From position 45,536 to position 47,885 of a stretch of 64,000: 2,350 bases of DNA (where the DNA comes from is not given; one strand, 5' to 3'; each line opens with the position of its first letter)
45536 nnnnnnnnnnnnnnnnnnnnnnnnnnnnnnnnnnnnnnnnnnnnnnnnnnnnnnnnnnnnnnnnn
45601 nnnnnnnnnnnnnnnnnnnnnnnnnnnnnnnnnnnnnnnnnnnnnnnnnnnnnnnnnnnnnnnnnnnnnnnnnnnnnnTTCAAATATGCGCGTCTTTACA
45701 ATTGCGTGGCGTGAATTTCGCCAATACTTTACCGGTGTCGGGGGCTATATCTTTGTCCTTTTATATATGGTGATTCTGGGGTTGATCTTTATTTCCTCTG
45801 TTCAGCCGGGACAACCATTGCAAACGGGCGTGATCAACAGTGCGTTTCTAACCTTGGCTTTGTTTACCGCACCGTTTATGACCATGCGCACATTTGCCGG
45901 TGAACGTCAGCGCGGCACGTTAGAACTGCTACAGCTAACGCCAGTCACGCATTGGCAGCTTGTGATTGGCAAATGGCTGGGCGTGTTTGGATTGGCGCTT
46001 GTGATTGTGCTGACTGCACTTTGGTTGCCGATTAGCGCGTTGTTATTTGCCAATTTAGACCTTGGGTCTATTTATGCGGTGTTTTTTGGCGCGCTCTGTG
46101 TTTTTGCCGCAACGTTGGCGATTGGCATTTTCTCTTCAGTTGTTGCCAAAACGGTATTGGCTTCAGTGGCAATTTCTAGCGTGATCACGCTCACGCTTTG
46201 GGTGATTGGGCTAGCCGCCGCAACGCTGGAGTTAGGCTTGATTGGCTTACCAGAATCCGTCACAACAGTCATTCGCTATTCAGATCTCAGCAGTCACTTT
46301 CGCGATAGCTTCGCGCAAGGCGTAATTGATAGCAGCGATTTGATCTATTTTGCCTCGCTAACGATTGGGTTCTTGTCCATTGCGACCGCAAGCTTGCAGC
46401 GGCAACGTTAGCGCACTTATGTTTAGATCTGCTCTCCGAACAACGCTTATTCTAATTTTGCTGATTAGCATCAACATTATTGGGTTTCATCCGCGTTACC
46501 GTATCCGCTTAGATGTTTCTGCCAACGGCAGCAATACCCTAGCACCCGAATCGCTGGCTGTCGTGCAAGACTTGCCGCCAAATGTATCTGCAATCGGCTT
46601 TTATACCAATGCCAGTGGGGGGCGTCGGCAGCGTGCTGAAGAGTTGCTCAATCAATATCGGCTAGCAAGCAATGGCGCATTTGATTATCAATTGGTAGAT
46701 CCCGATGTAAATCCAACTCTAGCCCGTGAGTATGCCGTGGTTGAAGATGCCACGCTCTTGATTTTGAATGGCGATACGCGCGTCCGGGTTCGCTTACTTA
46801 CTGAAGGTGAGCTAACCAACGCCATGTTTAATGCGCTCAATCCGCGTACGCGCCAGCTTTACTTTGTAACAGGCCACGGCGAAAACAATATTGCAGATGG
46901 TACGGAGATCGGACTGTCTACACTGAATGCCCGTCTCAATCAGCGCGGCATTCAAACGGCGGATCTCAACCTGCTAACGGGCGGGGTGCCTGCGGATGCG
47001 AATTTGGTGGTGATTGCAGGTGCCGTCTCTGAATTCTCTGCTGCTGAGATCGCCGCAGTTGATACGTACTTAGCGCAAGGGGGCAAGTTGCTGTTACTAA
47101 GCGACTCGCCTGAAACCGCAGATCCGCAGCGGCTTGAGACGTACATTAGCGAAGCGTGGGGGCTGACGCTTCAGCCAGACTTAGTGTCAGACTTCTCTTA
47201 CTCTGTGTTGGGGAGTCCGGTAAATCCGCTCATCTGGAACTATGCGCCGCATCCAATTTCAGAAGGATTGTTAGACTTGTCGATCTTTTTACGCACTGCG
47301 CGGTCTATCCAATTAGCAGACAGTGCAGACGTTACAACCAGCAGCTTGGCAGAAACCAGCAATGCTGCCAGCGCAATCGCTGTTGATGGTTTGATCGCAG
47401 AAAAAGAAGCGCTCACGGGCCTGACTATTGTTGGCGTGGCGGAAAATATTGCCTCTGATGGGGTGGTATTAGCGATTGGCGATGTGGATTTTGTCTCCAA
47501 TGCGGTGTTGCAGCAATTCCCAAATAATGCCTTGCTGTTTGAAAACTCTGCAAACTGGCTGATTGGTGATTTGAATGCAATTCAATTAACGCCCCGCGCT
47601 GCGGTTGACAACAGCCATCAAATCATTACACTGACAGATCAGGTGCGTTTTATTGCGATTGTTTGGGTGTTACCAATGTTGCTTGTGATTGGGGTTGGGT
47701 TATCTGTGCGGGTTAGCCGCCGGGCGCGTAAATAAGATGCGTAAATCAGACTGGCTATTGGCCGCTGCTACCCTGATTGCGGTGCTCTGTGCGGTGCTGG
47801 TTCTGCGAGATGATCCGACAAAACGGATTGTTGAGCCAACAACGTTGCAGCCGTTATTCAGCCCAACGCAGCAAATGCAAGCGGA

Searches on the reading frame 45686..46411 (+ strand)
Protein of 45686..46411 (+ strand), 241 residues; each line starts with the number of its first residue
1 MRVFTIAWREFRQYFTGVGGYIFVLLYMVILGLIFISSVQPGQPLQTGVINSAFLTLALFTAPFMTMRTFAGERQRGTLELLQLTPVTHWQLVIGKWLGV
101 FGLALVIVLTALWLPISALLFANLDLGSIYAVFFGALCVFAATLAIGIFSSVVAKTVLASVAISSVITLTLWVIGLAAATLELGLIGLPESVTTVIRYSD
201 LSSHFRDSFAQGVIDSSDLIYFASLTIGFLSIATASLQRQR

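Call 62: search_protein_families(library=pfam, proteins=[window:45686-46411:+], max_evalue=0.001)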
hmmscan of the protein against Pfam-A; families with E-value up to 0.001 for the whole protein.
window:45686-46411:+ (241 aa): 4 families
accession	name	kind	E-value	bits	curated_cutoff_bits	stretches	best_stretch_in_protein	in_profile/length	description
PF12679.13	ABC2_membrane_2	-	1.4e-11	44.6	27.2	1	24-179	21-205/283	ABC-2 family transporter protein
PF12698.13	ABC2_membrane_3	-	5.2e-09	36.1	31.6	1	50-197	164-304/347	ABC-2 family transporter protein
PF01061.29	ABC2_membrane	-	1.9e-07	31.3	26.9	1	3-171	3-173/211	ABC-2 type transporter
PF12730.13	ABC2_membrane_4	-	1.8e-06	28.5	27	1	22-169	19-177/179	ABC-2 family transporter protein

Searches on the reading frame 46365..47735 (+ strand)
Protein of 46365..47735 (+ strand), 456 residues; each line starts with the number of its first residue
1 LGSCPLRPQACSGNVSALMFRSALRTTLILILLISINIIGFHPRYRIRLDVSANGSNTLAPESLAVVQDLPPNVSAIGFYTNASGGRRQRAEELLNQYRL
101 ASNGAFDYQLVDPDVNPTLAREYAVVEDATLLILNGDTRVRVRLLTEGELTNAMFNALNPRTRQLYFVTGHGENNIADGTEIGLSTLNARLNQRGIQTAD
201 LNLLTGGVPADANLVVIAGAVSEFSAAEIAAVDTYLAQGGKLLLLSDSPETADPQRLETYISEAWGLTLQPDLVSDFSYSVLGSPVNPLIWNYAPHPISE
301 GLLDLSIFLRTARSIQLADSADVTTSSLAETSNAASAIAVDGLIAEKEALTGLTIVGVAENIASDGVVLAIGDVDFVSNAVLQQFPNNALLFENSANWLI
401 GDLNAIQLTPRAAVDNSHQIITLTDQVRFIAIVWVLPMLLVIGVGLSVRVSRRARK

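Call 62: search_protein_families(library=pfam, proteins=[window:46365-47735:+], max_evalue=0.001)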
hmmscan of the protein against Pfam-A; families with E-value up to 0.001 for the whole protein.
window:46365-47735:+ (456 aa): 4 families
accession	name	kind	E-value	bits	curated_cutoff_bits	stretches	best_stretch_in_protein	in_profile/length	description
PF09822.16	ABC_transp_aux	-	4.5e-15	56.1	34.7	1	164-388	3-282/288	ABC-type uncharacterized transport system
PF14258.12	DUF4350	-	9e-07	29.8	30.4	1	183-391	8-177/181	Domain of unknown function (DUF4350)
PF23357.1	DUF7088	-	2.5e-06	28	27.8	1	55-122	3-74/105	Domain of unknown function (DUF7088)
PF23355.1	IFT52_GIFT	-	5.5e-06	26.1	27.2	1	184-279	18-113/246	IFT52 GIFT domain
